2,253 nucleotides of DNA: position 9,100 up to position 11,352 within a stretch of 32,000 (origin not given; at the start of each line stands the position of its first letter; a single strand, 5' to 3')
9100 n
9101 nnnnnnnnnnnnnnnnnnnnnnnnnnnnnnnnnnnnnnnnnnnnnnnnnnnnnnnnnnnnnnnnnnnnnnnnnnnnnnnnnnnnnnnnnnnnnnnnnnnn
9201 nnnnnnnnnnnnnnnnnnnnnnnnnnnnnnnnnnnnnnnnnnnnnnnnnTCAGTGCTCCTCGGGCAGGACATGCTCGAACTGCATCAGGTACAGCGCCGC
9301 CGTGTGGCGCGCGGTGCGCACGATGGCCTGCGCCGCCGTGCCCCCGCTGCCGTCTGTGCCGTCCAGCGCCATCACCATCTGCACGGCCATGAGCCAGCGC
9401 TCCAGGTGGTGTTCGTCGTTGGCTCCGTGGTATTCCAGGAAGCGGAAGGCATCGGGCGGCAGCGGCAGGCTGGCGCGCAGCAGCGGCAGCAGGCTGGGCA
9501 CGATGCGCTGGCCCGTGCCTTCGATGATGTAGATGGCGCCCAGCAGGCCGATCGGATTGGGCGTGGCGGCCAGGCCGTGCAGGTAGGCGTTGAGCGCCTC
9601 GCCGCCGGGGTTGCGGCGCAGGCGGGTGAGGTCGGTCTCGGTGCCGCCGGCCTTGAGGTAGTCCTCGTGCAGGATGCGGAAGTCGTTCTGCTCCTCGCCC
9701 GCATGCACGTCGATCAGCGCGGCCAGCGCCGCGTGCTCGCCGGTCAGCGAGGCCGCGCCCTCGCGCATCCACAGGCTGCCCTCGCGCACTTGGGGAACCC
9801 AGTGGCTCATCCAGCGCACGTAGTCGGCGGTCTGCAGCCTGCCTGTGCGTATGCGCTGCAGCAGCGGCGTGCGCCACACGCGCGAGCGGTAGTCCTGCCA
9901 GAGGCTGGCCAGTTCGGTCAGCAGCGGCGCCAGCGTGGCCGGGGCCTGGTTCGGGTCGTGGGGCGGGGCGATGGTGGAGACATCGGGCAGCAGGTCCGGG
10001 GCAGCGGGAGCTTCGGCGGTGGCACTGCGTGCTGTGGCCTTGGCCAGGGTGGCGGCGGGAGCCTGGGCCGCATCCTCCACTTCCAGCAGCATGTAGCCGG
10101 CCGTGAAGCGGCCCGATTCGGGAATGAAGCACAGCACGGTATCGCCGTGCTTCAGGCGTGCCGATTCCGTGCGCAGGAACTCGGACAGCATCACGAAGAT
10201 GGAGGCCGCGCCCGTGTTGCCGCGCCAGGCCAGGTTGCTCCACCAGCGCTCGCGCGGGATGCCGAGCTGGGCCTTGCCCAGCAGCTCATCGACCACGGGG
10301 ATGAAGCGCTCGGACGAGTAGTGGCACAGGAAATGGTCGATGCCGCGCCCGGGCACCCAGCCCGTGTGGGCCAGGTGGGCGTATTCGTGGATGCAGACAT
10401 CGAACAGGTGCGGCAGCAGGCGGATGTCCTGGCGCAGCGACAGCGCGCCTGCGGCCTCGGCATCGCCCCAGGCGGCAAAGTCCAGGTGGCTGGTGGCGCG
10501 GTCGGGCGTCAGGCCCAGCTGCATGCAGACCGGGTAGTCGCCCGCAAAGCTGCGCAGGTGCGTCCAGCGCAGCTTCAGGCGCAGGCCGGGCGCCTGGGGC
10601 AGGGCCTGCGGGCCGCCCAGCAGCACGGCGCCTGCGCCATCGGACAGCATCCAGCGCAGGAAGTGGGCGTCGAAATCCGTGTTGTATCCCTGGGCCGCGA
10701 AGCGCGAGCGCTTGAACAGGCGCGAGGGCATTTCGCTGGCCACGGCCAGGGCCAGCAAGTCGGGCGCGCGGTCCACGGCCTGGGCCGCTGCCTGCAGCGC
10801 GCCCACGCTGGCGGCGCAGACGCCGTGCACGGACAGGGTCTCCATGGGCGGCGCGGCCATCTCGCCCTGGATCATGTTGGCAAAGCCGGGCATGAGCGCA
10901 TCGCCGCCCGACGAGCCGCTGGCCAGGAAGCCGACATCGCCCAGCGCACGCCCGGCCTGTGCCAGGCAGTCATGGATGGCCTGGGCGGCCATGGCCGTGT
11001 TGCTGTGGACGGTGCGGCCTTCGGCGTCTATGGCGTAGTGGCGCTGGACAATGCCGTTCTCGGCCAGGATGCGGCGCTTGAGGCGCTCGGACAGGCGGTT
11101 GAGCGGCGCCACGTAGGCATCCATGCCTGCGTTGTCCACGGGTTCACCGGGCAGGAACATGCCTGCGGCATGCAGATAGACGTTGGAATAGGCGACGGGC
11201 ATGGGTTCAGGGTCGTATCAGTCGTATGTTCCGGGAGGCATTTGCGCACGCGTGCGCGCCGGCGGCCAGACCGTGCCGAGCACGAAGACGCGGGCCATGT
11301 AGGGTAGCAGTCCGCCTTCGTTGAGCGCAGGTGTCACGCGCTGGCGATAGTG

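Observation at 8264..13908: Five-gene operon pairing a condensing enzyme with three different diiron oxygenase families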

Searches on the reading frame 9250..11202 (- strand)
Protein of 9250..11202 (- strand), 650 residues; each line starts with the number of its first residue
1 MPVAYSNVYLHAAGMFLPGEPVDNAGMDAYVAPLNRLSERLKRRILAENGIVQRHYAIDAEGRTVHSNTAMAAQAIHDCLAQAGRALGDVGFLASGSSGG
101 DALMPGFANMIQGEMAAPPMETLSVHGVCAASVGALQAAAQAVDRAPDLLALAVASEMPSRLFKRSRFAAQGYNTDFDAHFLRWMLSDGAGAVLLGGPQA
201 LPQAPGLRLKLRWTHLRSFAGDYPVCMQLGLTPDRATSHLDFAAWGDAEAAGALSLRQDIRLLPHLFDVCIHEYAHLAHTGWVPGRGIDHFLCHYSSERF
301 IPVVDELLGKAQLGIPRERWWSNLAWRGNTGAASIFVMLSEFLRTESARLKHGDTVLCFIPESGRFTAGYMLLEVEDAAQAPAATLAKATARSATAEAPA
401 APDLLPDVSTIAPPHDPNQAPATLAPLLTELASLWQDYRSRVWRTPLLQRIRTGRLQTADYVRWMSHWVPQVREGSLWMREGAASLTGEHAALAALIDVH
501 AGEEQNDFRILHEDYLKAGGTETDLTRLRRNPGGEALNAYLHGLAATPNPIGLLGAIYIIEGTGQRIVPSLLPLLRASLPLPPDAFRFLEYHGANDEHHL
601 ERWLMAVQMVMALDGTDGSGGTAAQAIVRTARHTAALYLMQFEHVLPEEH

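Call 3: search_protein_families(library=pfam, proteins=[window:9250-11202:-], max_evalue=0.01)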
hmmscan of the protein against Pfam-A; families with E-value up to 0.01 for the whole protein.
window:9250-11202:- (650 aa): 2 families
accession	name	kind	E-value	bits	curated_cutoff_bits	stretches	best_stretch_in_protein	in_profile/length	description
PF08541.16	ACP_syn_III_C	-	6.7e-08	33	26.6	1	287-358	10-74/90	3-Oxoacyl-[acyl-carrier-protein (ACP)] synthase III C terminal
PF14518.11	Haem_oxygenas_2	-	1.1e-07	32.3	28.9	1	469-608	8-151/177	Iron-containing redox enzyme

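Call 5: search_protein_families(library=ncbifam, proteins=[window:9250-11202:-], max_evalue=0.01)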
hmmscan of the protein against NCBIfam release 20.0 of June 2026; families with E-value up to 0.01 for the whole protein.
window:9250-11202:- (650 aa): 8 families
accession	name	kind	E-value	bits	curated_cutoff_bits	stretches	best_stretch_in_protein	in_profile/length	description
NF005293.2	PRK06816.1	subfamily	2.9e-88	296.5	450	1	8-375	1-377/378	StlD/DarB family beta-ketosynthase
NF053539.1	resorcinol_DarB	exception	1.4e-67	228.4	550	1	7-375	2-376/377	dialkylresorcinol biosynthesis protein DarB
NF006829.0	PRK09352.1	subfamily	2.8e-17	62.7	249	2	12-196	9-169/322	beta-ketoacyl-ACP synthase 3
TIGR00747.1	fabH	subfamily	2.8e-12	46.4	292.1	2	9-164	4-147/322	beta-ketoacyl-ACP synthase III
NF006720.0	PRK09258.1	equivalog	2.4e-10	40.3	285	1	4-359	2-323/338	3-oxoacyl-ACP synthase III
NF004623.0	PRK05963.1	equivalog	5.8e-10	39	437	2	45-166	36-151/328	beta-ketoacyl-ACP synthase III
NF042429.2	DHPHCoAsyn_DpgA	equivalog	2.3e-07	30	425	1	67-161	69-164/350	3,5-dihydroxyphenylacetyl-CoA synthase DpgA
NF005541.0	PRK07204.1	equivalog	9.6e-07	28.5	402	1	11-160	8-146/329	beta-ketoacyl-ACP synthase III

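Call 7: find_homologous_proteins(query=window:9250-11202:-, max_evalue=1e-10)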
Query window:9250-11202:- (650 aa): 4296 proteins with E <= 1e-10 among 8000 candidates; the best 120 are listed.
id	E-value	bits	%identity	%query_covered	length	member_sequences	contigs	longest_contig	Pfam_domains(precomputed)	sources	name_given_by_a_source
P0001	0.0e+0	1443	98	100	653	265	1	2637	PF08541.17,PF14518.12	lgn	-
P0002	0.0e+0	1345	91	100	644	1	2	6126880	PF08541.17,PF14518.12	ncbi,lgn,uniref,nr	ncbi:3-oxoacyl-[acyl-carrier-protein] synthase 3 [Delftia tsuruhatensis]|uniref:iron-containing redo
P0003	0.0e+0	1316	90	100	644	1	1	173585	PF08541.17,PF14518.12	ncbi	-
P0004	0.0e+0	1303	89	100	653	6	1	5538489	PF08541.17,PF14518.12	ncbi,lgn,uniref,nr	ncbi:iron-containing redox enzyme family protein [Delftia sp. PS-11]|uniref:iron-containing redox en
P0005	0.0e+0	1303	89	100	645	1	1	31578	PF08541.17,PF14518.12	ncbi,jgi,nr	ncbi:MAG: iron-containing redox enzyme family protein [Burkholderiaceae bacterium]|jgi:3-oxoacyl-[ac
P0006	0.0e+0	1275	89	100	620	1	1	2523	PF08541.17,PF14518.12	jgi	jgi:3-oxoacyl-[acyl-carrier-protein] synthase-3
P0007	0.0e+0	1273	89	100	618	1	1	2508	PF08541.17,PF14518.12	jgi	jgi:3-oxoacyl-[acyl-carrier-protein] synthase-3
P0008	0.0e+0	1263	88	100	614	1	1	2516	PF08541.17,PF14518.12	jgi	jgi:3-oxoacyl-[acyl-carrier-protein] synthase-3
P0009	0.0e+0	1247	87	100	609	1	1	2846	PF08541.17,PF14518.12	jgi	jgi:3-oxoacyl-[acyl-carrier-protein] synthase-3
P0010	0.0e+0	1243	86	100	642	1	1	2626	PF08541.17,PF14518.12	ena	-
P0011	0.0e+0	1215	83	100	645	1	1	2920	PF08541.17,PF14518.12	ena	-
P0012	0.0e+0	1214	83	100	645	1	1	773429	PF08541.17,PF14518.12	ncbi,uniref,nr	ncbi:iron-containing redox enzyme family protein [Comamonas sp. 17RB]|uniref:iron-containing redox e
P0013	0.0e+0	1213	83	100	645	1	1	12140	PF08541.17,PF14518.12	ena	-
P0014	0.0e+0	1212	83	100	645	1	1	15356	PF08541.17,PF14518.12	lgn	-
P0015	0.0e+0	1212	83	100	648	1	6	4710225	PF08541.17,PF14518.12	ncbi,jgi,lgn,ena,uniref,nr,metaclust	ncbi:StlD/DarB family beta-ketosynthase [Comamonas terrigena]|uniref:Beta-ketoacyl-[acyl-carrier-pro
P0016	0.0e+0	1210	82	100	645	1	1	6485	PF08541.17,PF14518.12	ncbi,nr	ncbi:MAG: iron-containing redox enzyme family protein [Comamonas sp.]|nr:iron-containing redox enzym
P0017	0.0e+0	1210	82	100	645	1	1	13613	PF08541.17,PF14518.12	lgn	-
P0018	0.0e+0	1210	83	100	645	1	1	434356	PF08541.17,PF14518.12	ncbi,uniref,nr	ncbi:iron-containing redox enzyme family protein [Comamonas sp. UBA7528]|uniref:iron-containing redo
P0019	0.0e+0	1209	83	100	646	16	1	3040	PF08541.17,PF14518.12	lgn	-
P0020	0.0e+0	1209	83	100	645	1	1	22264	PF08541.17,PF14518.12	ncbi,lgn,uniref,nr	ncbi:3-oxoacyl-[acyl-carrier-protein] synthase III C-terminal domain-containing protein [Comamonas t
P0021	0.0e+0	1209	83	100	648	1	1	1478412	PF08541.17,PF14518.12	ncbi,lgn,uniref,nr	ncbi:iron-containing redox enzyme family protein [Comamonas sp. CMM03]|uniref:iron-containing redox 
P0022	0.0e+0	1209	83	100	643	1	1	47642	PF08541.17,PF14518.12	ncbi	ncbi:MAG: iron-containing redox enzyme family protein [Comamonas sp.]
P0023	0.0e+0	1208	83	100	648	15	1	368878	PF08541.17,PF14518.12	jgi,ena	jgi:3-oxoacyl-[acyl-carrier-protein] synthase-3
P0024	0.0e+0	1208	82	99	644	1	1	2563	PF08541.17,PF14518.12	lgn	-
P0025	0.0e+0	1208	83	100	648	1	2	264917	PF08541.17,PF14518.12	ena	-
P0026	0.0e+0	1207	82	100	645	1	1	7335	PF08541.17,PF14518.12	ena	-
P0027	0.0e+0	1207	82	100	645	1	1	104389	PF08541.17,PF14518.12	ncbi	-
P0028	0.0e+0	1207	83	100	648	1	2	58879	PF08541.17,PF14518.12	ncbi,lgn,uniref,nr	ncbi:iron-containing redox enzyme family protein [Comamonas terrigena]|uniref:iron-containing redox 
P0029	0.0e+0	1207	83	100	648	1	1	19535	PF08541.17,PF14518.12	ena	-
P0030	0.0e+0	1207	83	100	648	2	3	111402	PF08541.17,PF14518.12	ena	-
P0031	0.0e+0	1207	83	100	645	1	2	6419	PF08541.17,PF14518.12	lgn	-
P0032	0.0e+0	1206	82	100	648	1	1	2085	PF08541.17,PF14518.12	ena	-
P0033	0.0e+0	1206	82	100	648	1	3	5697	PF08541.17,PF14518.12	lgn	-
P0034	0.0e+0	1206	82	100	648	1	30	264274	PF08541.17,PF14518.12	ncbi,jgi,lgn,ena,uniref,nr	ncbi:iron-containing redox enzyme family protein [Comamonas terrigena]|uniref:iron-containing redox 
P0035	0.0e+0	1206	83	100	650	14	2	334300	PF08541.17,PF14518.12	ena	-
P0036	0.0e+0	1205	82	100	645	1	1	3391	PF08541.17,PF14518.12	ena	-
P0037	0.0e+0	1204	82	100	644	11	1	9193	PF08541.17,PF14518.12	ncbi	ncbi:MAG: beta-ketoacyl-ACP synthase III [Comamonas sp.]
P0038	0.0e+0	1204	82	100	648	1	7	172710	PF08541.17,PF14518.12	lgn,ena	-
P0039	0.0e+0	1203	82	100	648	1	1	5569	PF08541.17,PF14518.12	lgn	-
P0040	0.0e+0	1203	82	100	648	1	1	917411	PF08541.17,PF14518.12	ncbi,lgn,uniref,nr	ncbi:iron-containing redox enzyme family protein [Comamonas sp. CMM01]|uniref:iron-containing redox 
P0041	0.0e+0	1202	82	100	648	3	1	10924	PF08541.17,PF14518.12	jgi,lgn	-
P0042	0.0e+0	1202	82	100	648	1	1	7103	PF08541.17,PF14518.12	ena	-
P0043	0.0e+0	1202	83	100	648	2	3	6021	PF08541.17,PF14518.12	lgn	-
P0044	0.0e+0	1202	82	100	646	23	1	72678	PF08541.17,PF14518.12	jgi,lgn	jgi:3-oxoacyl-[acyl-carrier-protein] synthase-3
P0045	0.0e+0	1201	82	100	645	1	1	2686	PF08541.17,PF14518.12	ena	-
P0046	0.0e+0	1201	83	100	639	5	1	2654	PF08541.17,PF14518.12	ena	-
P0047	0.0e+0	1200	82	100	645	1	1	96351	PF08541.17,PF14518.12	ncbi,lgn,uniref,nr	ncbi:StlD/DarB family beta-ketosynthase [Comamonas testosteroni]|uniref:StlD/DarB family beta-ketosy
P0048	0.0e+0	1199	82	100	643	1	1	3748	PF08541.17,PF14518.12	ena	-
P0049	0.0e+0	1199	82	100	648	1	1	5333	PF08541.17,PF14518.12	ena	-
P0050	0.0e+0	1199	82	100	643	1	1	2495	PF08541.17,PF14518.12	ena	-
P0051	0.0e+0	1198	82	100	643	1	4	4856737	PF08541.17,PF14518.12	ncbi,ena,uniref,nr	ncbi:beta-ketoacyl-ACP synthase III [Comamonas fluminis]|uniref:beta-ketoacyl-ACP synthase III n=1 T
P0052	0.0e+0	1198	82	100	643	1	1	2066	PF08541.17,PF14518.12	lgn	-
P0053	0.0e+0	1197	82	100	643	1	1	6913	PF08541.17,PF14518.12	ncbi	ncbi:MAG: beta-ketoacyl-ACP synthase III [Comamonas sp.]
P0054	0.0e+0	1196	82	100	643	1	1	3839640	PF08541.17,PF14518.12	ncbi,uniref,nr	ncbi:beta-ketoacyl-ACP synthase III [Comamonas sp. Y33R10-2]|uniref:beta-ketoacyl-ACP synthase III n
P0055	0.0e+0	1196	82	100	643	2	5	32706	PF08541.17,PF14518.12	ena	-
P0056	0.0e+0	1196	82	100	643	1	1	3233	PF08541.17,PF14518.12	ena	-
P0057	0.0e+0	1196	82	100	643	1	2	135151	PF08541.17,PF14518.12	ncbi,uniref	ncbi:MAG: beta-ketoacyl-ACP synthase III [Comamonas sp.]|uniref:beta-ketoacyl-ACP synthase III n=4 T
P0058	0.0e+0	1196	82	100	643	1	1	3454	PF08541.17,PF14518.12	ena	-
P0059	0.0e+0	1195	82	100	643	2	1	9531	PF08541.17,PF14518.12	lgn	-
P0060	0.0e+0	1195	82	100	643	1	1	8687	PF08541.17,PF14518.12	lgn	-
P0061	0.0e+0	1195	82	100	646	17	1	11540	PF08541.17,PF14518.12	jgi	-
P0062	0.0e+0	1194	82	100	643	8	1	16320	PF08541.17,PF14518.12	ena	-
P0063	0.0e+0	1193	82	100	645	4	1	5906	PF08541.17,PF14518.12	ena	-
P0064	0.0e+0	1193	82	100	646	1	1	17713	PF08541.17,PF14518.12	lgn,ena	-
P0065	0.0e+0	1192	82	100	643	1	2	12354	PF08541.17,PF14518.12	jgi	jgi:3-oxoacyl-[acyl-carrier-protein] synthase-3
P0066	0.0e+0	1192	80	100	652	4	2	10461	PF08541.17,PF14518.12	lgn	-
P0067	0.0e+0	1191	81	100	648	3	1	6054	PF08541.17,PF14518.12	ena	-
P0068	0.0e+0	1191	81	99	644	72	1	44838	PF08541.17,PF14518.12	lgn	-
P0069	0.0e+0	1191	81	100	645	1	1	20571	PF08541.17,PF14518.12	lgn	-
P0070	0.0e+0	1191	82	100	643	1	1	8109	PF08541.17,PF14518.12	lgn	-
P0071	0.0e+0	1190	82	100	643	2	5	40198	PF08541.17,PF14518.12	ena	-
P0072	0.0e+0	1190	81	100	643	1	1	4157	PF08541.17,PF14518.12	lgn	-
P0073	0.0e+0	1190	82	100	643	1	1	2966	PF08541.17,PF14518.12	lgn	-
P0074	0.0e+0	1190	81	100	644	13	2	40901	PF08541.17,PF14518.12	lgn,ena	-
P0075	0.0e+0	1189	81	100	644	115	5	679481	PF08541.17,PF14518.12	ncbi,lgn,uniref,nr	ncbi:StlD/DarB family beta-ketosynthase [Comamonas thiooxydans]|uniref:StlD/DarB family beta-ketosyn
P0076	0.0e+0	1187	83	99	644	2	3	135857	PF08541.17,PF14518.12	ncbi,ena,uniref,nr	ncbi:beta-ketoacyl-ACP synthase III [Comamonas antarctica]|uniref:beta-ketoacyl-ACP synthase III n=1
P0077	0.0e+0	1187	81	100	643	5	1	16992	PF08541.17,PF14518.12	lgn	-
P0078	0.0e+0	1187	81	100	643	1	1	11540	PF08541.17,PF14518.12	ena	-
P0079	0.0e+0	1186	83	99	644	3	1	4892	PF08541.17,PF14518.12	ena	-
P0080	0.0e+0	1186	81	100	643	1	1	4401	PF08541.17,PF14518.12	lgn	-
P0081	0.0e+0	1186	81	100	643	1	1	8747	PF08541.17,PF14518.12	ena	-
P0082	0.0e+0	1186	81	100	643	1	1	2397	PF08541.17,PF14518.12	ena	-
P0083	0.0e+0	1186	81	100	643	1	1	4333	PF08541.17,PF14518.12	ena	-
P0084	0.0e+0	1186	81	100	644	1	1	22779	PF08541.17,PF14518.12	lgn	-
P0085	0.0e+0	1186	81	100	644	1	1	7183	PF08541.17,PF14518.12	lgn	-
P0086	0.0e+0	1186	82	100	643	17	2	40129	PF08541.17,PF14518.12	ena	-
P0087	0.0e+0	1185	81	100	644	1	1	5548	PF08541.17,PF14518.12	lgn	-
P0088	0.0e+0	1185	81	100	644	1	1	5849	PF08541.17,PF14518.12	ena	-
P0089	0.0e+0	1185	81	100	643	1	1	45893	PF08541.17,PF14518.12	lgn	-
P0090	0.0e+0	1185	81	100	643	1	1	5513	PF08541.17,PF14518.12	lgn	-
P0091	0.0e+0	1185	81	100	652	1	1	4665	PF08541.17,PF14518.12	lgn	-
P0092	0.0e+0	1185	81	100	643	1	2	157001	PF08541.17,PF14518.12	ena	-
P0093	0.0e+0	1185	81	100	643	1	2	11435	PF08541.17,PF14518.12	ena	-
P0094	0.0e+0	1184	81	100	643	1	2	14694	PF08541.17,PF14518.12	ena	-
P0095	0.0e+0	1184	81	100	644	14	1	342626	PF08541.17,PF14518.12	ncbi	-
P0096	0.0e+0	1184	81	100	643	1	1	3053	PF08541.17,PF14518.12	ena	-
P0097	0.0e+0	1183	81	100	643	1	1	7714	PF08541.17,PF14518.12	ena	-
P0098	0.0e+0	1182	81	100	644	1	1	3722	PF08541.17,PF14518.12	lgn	-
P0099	0.0e+0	1181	82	100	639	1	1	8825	PF08541.17,PF14518.12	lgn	-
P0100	0.0e+0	1181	81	100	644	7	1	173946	PF08541.17,PF14518.12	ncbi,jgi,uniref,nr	ncbi:MAG: iron-containing redox enzyme family protein [Comamonas sp.]|jgi:3-oxoacyl-[acyl-carrier-pr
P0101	0.0e+0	1179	81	100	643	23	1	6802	PF08541.17,PF14518.12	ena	-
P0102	0.0e+0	1173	81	100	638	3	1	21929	PF08541.17,PF14518.12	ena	-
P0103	0.0e+0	1169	80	100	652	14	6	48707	PF08541.17,PF14518.12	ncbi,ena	-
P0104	0.0e+0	1166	79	100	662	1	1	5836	PF08541.17,PF14518.12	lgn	-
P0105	0.0e+0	1164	81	100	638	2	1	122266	PF08541.17,PF14518.12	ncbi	ncbi:MAG: beta-ketoacyl-ACP synthase III [Comamonas sp.]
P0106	0.0e+0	1127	77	99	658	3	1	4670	PF08541.17,PF14518.12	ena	-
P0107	0.0e+0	1111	78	99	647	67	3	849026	PF08541.17,PF14518.12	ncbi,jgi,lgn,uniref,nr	ncbi:iron-containing redox enzyme family protein [Comamonas sp.]|uniref:iron-containing redox enzyme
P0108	0.0e+0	1111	77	99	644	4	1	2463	PF08541.17,PF14518.12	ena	-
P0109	0.0e+0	1108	76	100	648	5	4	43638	PF08541.17,PF14518.12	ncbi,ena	-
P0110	0.0e+0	1103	76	99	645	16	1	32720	PF08541.17,PF14518.12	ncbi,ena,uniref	ncbi:iron-containing redox enzyme family protein [Comamonas sp. J-3]|uniref:iron-containing redox en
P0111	0.0e+0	1100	75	100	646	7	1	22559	PF08541.17,PF14518.12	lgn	-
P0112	0.0e+0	1092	75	100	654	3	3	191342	PF08541.17,PF14518.12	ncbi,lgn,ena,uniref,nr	ncbi:3-oxoacyl-[acyl-carrier-protein] synthase-3 [Comamonas odontotermitis]|uniref:3-oxoacyl-[acyl-c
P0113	0.0e+0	1090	75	99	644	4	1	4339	PF08541.17,PF14518.12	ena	-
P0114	0.0e+0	1090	75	100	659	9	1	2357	PF08541.17,PF14518.12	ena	-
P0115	0.0e+0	1089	75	99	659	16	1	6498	PF08541.17,PF14518.12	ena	-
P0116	0.0e+0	1083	75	100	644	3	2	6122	PF08541.17,PF14518.12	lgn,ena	-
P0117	0.0e+0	1073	74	100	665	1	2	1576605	PF08541.17,PF14518.12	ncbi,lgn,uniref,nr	ncbi:StlD/DarB family beta-ketosynthase [Corticibacter populi]|uniref:StlD/DarB family beta-ketosynt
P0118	0.0e+0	1069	76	98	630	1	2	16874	PF08541.17,PF14518.12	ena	-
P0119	0.0e+0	1022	70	99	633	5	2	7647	PF08541.17,PF14518.12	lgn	-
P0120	0.0e+0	1019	70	99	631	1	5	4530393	PF08541.17,PF14518.12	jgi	jgi:3-oxoacyl-[acyl-carrier-protein] synthase-3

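Call 9: find_encoding_contigs(protein=P0117, flank=10000, max_places=2)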
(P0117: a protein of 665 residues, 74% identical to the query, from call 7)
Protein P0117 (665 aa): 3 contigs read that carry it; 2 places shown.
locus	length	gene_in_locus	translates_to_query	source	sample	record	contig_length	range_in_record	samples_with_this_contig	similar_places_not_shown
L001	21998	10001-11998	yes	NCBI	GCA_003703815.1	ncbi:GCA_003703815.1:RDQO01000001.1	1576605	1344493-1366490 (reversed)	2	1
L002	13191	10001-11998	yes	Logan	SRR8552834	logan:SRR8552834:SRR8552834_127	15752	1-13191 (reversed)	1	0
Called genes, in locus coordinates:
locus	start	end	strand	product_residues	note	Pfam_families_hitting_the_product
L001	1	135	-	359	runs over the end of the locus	PF02277:DBI_PRT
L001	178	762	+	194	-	PF01205:Impact_N, PF09186:DUF1949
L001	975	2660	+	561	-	PF00501:AMP-binding, PF13193:AMP-binding_C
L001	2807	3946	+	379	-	PF12911:OppC_N, PF00528:BPD_transp_1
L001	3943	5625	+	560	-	PF13481:AAA_25 (faint), PF00005:ABC_tran, PF01078:Mg_chelatase (faint), PF13555:AAA_29 (faint), PF13191:AAA_16 (faint), PF13304:AAA_21 (faint), PF00005:ABC_tran, PF02463:SMC_N (weak), +2 more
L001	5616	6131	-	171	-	PF13671:AAA_33 (weak)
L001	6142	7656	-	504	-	PF10423:AMNp_N, PF01048:PNP_UDP_1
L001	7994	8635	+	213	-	PF09865:DUF2092 (faint), PF03548:LolA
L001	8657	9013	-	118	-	PF05437:AzlD (faint)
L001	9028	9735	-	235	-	PF03591:AzlC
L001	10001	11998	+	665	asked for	PF08541:ACP_syn_III_C, PF14518:Haem_oxygenas_2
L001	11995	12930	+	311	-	PF22523:DUF6999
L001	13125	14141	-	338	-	PF04069:OpuAC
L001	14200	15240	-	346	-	PF04069:OpuAC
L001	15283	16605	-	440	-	PF00528:BPD_transp_1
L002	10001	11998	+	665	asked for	PF08541:ACP_syn_III_C, PF14518:Haem_oxygenas_2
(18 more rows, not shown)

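Call 10: find_encoding_contigs(protein=P0120, flank=10000, max_places=2)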
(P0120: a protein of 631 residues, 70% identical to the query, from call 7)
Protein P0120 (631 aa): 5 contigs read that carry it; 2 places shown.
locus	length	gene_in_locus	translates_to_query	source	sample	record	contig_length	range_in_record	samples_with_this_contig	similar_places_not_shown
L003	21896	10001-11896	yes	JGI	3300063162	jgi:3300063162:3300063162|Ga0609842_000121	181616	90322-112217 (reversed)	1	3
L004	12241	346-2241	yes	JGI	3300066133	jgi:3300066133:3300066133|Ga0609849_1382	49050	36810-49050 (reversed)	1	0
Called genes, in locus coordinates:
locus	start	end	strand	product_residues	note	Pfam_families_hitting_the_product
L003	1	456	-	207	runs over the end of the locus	PF12804:NTP_transf_3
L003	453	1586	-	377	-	PF04055:Radical_SAM, PF13353:Fer4_12 (weak), PF06463:Mob_synth_C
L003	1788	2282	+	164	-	PF10952:DUF2753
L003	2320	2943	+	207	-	PF00081:Sod_Fe_N, PF02777:Sod_Fe_C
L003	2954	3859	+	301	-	PF02535:Zip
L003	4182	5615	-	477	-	PF00171:Aldedh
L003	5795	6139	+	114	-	-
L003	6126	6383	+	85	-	-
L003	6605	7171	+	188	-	-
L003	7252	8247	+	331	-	PF03401:TctC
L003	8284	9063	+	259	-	PF04116:FA_hydroxylase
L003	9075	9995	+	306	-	PF00487:FA_desaturase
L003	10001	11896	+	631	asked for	PF08541:ACP_syn_III_C (weak), PF14518:Haem_oxygenas_2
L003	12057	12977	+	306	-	PF22523:DUF6999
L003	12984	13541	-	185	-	PF08534:Redoxin, PF00578:AhpC-TSA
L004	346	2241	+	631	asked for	PF08541:ACP_syn_III_C (weak), PF14518:Haem_oxygenas_2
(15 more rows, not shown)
